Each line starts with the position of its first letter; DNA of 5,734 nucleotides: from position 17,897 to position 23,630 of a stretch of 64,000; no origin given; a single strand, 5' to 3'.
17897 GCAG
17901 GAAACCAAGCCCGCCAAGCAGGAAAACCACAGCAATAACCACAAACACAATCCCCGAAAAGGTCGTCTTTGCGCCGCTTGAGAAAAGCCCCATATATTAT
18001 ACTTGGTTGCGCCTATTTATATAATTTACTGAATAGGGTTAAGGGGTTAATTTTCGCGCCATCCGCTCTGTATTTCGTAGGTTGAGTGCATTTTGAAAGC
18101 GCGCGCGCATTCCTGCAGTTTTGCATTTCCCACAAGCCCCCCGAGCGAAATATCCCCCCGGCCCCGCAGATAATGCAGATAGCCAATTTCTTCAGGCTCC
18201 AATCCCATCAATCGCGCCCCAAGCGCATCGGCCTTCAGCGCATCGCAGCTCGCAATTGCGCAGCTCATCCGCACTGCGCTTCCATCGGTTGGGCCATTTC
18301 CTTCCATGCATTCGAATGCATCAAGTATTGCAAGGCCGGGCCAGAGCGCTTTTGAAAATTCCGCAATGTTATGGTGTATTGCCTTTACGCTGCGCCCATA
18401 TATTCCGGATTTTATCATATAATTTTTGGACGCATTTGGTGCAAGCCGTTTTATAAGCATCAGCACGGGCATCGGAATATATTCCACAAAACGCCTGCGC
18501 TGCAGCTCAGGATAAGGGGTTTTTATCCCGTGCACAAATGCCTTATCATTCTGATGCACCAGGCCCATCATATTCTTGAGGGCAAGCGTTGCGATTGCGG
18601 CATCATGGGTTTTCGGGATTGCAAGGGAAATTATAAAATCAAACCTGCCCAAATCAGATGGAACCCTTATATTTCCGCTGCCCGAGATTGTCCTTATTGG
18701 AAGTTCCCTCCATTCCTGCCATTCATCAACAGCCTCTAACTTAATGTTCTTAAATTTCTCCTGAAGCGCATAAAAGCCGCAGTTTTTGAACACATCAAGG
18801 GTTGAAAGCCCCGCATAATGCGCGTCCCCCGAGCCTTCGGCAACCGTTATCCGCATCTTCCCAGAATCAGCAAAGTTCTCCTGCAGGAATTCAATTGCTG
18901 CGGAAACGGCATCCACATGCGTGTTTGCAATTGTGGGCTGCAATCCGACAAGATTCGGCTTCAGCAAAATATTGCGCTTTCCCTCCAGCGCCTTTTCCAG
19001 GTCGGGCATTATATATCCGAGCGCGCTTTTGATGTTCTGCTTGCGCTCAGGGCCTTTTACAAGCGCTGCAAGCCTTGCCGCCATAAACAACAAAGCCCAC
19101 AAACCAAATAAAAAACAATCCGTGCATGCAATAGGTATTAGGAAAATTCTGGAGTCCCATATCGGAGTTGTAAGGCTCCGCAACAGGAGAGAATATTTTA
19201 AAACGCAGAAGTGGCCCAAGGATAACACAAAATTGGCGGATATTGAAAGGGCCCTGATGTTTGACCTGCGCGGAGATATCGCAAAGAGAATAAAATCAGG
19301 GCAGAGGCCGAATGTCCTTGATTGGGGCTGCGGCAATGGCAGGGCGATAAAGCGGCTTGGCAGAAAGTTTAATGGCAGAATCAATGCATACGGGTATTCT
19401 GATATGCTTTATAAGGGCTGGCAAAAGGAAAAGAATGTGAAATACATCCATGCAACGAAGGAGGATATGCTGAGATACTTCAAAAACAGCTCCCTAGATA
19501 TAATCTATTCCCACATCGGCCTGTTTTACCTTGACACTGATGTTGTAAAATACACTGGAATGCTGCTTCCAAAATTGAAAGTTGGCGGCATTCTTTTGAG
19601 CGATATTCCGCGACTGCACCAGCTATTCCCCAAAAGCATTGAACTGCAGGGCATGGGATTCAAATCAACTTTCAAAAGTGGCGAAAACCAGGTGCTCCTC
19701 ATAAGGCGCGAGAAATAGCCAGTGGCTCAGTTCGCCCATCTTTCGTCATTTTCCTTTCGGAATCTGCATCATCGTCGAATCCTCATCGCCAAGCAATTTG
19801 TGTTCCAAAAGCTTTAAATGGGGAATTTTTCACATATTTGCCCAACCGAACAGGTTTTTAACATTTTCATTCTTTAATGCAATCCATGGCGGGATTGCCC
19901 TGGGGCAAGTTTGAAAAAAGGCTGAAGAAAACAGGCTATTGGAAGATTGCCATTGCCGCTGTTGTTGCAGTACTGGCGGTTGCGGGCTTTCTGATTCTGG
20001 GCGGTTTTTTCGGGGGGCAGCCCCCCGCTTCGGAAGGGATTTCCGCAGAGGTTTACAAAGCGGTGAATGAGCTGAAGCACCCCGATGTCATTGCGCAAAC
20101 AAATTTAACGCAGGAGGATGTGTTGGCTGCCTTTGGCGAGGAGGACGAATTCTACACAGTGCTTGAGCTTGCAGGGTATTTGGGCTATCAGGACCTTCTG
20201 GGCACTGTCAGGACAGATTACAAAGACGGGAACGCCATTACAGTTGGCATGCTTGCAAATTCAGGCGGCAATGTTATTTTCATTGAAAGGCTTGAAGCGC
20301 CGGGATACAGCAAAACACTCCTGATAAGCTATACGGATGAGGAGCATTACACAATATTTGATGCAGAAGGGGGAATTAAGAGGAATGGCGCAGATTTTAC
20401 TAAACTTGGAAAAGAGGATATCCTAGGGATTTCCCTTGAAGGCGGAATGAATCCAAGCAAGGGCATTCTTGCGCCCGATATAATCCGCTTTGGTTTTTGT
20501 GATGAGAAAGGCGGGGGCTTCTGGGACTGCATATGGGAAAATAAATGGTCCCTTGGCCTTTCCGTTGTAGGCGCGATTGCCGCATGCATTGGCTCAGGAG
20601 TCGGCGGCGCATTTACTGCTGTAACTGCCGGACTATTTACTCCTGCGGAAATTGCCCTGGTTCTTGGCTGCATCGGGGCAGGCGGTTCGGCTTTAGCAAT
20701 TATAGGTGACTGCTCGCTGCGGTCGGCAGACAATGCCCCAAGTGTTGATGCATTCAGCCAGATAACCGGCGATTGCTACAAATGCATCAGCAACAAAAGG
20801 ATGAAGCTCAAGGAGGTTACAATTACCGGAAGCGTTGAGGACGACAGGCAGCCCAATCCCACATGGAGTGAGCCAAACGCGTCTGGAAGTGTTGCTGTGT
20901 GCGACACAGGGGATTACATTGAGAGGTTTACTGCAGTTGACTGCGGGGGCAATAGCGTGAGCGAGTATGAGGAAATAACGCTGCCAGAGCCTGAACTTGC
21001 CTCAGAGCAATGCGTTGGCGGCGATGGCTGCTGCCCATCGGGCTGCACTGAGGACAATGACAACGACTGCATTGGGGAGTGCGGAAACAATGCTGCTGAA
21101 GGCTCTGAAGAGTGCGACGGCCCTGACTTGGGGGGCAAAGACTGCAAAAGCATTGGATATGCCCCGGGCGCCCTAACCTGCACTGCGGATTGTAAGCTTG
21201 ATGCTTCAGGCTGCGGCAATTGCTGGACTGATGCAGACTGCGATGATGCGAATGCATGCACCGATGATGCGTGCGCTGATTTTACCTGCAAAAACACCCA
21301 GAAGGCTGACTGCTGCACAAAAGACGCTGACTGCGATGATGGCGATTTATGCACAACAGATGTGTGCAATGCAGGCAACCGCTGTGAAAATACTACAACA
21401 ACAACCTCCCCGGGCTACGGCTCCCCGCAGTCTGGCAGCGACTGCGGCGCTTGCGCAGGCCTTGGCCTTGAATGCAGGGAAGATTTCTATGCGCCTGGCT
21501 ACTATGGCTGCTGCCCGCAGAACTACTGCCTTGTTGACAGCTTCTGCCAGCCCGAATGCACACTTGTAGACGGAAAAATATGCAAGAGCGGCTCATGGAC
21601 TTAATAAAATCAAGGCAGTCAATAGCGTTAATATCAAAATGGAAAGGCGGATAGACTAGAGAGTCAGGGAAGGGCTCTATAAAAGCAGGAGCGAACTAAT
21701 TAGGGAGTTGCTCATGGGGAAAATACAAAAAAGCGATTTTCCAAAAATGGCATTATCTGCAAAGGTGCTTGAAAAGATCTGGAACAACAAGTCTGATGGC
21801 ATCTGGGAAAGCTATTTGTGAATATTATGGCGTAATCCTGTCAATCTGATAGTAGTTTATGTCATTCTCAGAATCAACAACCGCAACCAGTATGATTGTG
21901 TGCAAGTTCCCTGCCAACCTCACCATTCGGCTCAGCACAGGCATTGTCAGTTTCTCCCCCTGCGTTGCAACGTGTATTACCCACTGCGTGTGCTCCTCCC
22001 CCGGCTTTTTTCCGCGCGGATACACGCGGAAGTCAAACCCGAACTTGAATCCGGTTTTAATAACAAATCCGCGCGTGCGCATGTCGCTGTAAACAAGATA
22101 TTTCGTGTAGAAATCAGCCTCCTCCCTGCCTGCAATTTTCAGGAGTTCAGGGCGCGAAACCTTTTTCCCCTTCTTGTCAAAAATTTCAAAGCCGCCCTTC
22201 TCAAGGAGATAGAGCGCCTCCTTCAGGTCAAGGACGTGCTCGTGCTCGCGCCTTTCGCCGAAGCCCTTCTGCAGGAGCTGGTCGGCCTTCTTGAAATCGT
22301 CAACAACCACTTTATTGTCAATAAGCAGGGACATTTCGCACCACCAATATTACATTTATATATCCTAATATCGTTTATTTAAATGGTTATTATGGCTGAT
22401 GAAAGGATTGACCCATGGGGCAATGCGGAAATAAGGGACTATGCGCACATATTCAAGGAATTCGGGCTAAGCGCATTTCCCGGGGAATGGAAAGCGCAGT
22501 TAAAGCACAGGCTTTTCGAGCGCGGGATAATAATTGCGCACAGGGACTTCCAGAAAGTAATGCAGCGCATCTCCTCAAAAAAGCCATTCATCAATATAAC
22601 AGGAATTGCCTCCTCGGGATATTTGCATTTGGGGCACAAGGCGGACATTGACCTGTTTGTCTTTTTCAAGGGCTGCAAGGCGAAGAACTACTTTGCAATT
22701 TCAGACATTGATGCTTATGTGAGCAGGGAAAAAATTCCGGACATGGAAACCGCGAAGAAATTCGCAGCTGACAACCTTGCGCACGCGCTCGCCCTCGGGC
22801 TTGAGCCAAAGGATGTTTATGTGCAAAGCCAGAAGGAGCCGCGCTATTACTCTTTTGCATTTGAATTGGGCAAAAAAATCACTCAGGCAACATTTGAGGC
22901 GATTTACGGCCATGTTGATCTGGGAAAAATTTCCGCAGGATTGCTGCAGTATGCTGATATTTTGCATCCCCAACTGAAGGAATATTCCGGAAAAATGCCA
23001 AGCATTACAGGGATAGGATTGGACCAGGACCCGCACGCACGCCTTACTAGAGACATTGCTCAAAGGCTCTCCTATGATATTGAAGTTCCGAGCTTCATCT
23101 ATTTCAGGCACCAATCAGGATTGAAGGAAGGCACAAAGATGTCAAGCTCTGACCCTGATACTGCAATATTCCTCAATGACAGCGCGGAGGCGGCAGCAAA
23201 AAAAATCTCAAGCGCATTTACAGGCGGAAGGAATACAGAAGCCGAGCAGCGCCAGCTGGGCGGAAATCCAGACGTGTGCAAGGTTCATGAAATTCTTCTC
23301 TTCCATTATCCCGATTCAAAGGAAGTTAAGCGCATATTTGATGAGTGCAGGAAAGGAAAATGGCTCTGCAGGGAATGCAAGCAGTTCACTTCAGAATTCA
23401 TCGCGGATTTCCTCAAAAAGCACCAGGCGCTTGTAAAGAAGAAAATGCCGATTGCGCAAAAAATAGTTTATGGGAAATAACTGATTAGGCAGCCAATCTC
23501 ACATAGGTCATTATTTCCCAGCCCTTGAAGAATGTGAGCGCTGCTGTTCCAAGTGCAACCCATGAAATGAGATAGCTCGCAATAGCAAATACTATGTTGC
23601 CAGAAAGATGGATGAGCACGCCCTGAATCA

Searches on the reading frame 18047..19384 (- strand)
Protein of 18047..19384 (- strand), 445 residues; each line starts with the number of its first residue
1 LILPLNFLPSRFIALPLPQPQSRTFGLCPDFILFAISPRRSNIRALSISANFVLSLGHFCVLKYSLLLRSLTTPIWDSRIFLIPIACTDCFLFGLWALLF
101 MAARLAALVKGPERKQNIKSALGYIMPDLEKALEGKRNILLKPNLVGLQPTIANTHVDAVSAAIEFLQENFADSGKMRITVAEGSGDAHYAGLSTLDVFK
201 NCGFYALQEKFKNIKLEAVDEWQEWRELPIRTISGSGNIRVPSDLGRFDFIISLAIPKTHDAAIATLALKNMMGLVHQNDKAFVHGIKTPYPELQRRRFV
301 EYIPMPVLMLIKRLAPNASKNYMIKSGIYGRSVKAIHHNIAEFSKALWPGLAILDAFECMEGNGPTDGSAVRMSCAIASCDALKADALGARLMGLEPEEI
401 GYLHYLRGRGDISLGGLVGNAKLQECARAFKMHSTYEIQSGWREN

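Call 51: search_protein_families(library=pfam, proteins=[window:18047-19384:-], max_evalue=0.001)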
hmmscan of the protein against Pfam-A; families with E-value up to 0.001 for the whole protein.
window:18047-19384:- (445 aa): 1 family
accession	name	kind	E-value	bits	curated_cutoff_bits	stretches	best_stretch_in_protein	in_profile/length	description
PF04015.17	DUF362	-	1.8e-36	126.5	24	1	139-390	1-199/200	Domain of unknown function (DUF362)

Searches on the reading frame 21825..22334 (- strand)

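Call 51: search_protein_families(library=pfam, proteins=[window:21825-22334:-], max_evalue=0.001)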
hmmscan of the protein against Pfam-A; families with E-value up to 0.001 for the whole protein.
window:21825-22334:- (169 aa): 2 families
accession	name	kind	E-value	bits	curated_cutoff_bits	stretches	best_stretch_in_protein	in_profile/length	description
PF01974.23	tRNA_int_endo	-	1.6e-24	86.2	27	1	75-161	1-85/85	tRNA intron endonuclease, catalytic C-terminal domain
PF02778.19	tRNA_int_endo_N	-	2.4e-09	37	21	1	4-65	5-67/67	tRNA intron endonuclease, N-terminal domain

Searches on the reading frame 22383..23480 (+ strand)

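Call 51: search_protein_families(library=pfam, proteins=[window:22383-23480:+], max_evalue=0.001)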
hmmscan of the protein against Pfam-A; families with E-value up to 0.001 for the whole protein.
window:22383-23480:+ (365 aa): 1 family
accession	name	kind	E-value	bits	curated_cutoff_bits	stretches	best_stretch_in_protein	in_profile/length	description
PF00579.31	tRNA-synt_1b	-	2.6e-28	99.7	21.1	1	66-344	3-291/292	tRNA synthetases class I (W and Y)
